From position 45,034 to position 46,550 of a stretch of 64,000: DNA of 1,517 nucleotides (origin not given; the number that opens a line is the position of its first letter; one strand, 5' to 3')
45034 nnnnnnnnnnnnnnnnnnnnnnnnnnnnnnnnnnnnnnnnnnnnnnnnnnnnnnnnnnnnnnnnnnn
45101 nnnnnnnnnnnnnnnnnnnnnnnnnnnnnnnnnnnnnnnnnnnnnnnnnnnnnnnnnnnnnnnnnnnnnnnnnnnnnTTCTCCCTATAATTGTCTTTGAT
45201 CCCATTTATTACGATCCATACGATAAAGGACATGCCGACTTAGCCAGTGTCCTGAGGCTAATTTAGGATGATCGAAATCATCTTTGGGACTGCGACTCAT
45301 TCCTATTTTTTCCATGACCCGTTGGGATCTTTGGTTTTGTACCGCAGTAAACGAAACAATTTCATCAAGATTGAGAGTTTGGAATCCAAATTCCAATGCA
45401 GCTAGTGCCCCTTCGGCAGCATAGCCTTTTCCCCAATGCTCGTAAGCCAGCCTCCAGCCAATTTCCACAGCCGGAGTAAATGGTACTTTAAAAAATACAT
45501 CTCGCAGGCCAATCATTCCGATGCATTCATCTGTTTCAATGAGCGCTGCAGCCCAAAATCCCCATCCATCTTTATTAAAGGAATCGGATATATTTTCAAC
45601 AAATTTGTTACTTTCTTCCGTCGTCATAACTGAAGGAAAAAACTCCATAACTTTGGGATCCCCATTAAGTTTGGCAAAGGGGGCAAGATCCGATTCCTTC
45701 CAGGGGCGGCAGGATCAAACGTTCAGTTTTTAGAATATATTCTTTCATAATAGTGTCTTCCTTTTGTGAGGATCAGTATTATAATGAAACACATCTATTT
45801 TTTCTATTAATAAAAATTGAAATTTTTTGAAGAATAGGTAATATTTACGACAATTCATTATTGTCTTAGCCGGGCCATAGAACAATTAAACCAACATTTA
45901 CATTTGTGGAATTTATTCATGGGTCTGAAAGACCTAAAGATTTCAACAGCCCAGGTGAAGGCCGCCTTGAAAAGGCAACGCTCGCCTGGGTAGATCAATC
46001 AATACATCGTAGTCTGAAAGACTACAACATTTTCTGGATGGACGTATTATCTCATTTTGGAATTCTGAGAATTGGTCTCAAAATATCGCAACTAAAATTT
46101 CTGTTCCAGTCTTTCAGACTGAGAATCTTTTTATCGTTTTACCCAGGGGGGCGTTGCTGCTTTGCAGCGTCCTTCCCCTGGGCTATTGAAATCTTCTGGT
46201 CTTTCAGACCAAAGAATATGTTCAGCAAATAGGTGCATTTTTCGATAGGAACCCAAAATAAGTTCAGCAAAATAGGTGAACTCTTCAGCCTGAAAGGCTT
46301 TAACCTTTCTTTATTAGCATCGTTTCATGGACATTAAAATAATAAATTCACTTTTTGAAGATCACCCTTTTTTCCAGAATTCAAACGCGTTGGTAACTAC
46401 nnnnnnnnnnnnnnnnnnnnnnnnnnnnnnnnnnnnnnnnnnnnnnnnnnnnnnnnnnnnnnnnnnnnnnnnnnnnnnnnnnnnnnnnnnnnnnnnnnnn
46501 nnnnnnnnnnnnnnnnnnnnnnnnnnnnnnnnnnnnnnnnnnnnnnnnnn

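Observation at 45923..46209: Four hairpin/operator-like motifs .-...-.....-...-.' spaced ~90 bp apart in a 700-bp gene-free gap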

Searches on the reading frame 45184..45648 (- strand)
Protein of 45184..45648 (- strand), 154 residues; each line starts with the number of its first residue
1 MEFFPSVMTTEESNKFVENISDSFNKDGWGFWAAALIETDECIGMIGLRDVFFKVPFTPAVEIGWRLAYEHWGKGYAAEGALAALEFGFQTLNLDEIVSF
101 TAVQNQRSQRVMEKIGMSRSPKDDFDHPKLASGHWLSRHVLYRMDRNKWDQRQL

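Call 34: find_encoding_contigs(protein=window:45184-45648:-, flank=10000, max_places=6)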
Protein window:45184-45648:- (154 aa): no gene with exactly this product is on record in the collection.

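Call 88: search_protein_families(library=pfam, proteins=[window:45187-45648:-], max_evalue=0.01)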
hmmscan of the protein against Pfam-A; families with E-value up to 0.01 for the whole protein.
window:45187-45648:- (154 aa): 2 families
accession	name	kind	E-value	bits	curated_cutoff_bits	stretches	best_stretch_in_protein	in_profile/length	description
PF13302.13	Acetyltransf_3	-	7.4e-27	95.2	25.4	1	1-117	25-137/138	Acetyltransferase (GNAT) domain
PF00583.31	Acetyltransf_1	-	7.4e-09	36.3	20.7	1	24-117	29-116/116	Acetyltransferase (GNAT) family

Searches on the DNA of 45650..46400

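Call 4: search_rna_families(source=window, start=45650, end=46400, threshold=evalue, max_evalue=10, show_alignments=4)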
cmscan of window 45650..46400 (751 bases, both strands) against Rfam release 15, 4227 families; matches with E-value up to 10: 3.
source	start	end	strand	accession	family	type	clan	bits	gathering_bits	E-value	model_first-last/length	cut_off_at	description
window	46050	46124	+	RF00979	mir-553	Gene; miRNA;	-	18.4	82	1.6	1-62/62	no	mir-553 microRNA precursor family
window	45745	45789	+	RF02890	SprC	Gene; sRNA;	-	17.4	100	7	47-91/153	no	Small pathogenicity island RNA C (srn_3610)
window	45722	45775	+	RF02188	ST7-OT4_2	Gene; lncRNA;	-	13.3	55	7.9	118-172/172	no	ST7 overlapping transcript 4 conserved region 2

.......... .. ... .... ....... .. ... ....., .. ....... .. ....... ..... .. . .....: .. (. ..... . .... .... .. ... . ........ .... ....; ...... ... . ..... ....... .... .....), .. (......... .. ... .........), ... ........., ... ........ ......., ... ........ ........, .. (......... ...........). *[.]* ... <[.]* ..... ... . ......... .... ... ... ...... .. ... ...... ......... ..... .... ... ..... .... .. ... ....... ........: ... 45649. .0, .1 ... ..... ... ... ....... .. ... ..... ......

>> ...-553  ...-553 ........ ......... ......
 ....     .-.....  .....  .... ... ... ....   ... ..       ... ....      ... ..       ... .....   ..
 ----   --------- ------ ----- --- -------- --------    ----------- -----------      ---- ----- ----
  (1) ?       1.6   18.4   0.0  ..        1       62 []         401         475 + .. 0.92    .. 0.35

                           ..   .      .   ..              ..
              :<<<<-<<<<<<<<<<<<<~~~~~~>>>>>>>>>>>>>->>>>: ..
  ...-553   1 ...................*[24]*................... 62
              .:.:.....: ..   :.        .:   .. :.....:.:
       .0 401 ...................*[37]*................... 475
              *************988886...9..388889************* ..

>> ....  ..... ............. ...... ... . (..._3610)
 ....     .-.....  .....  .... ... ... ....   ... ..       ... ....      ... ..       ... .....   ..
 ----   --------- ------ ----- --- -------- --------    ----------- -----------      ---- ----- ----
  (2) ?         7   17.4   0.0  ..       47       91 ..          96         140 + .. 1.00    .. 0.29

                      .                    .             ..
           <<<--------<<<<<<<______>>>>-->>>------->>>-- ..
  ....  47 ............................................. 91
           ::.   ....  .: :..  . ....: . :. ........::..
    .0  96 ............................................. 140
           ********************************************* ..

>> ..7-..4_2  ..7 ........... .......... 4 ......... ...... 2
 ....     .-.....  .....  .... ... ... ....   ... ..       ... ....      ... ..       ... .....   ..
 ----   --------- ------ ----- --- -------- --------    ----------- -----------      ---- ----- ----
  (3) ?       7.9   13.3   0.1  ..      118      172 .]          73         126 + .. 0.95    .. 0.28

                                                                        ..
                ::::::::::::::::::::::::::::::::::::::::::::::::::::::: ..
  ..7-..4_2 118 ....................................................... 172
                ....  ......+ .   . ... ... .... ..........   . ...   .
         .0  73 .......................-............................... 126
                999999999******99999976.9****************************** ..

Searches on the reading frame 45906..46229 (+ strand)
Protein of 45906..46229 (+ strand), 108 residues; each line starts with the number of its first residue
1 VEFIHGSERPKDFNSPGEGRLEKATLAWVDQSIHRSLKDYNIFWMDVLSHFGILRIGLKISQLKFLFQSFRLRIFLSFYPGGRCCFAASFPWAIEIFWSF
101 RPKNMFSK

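Call 88: search_protein_families(library=pfam, proteins=[window:45906-46229:+], max_evalue=0.01)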
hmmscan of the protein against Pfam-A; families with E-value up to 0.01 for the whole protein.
window:45906-46229:+ (108 aa): 0 families
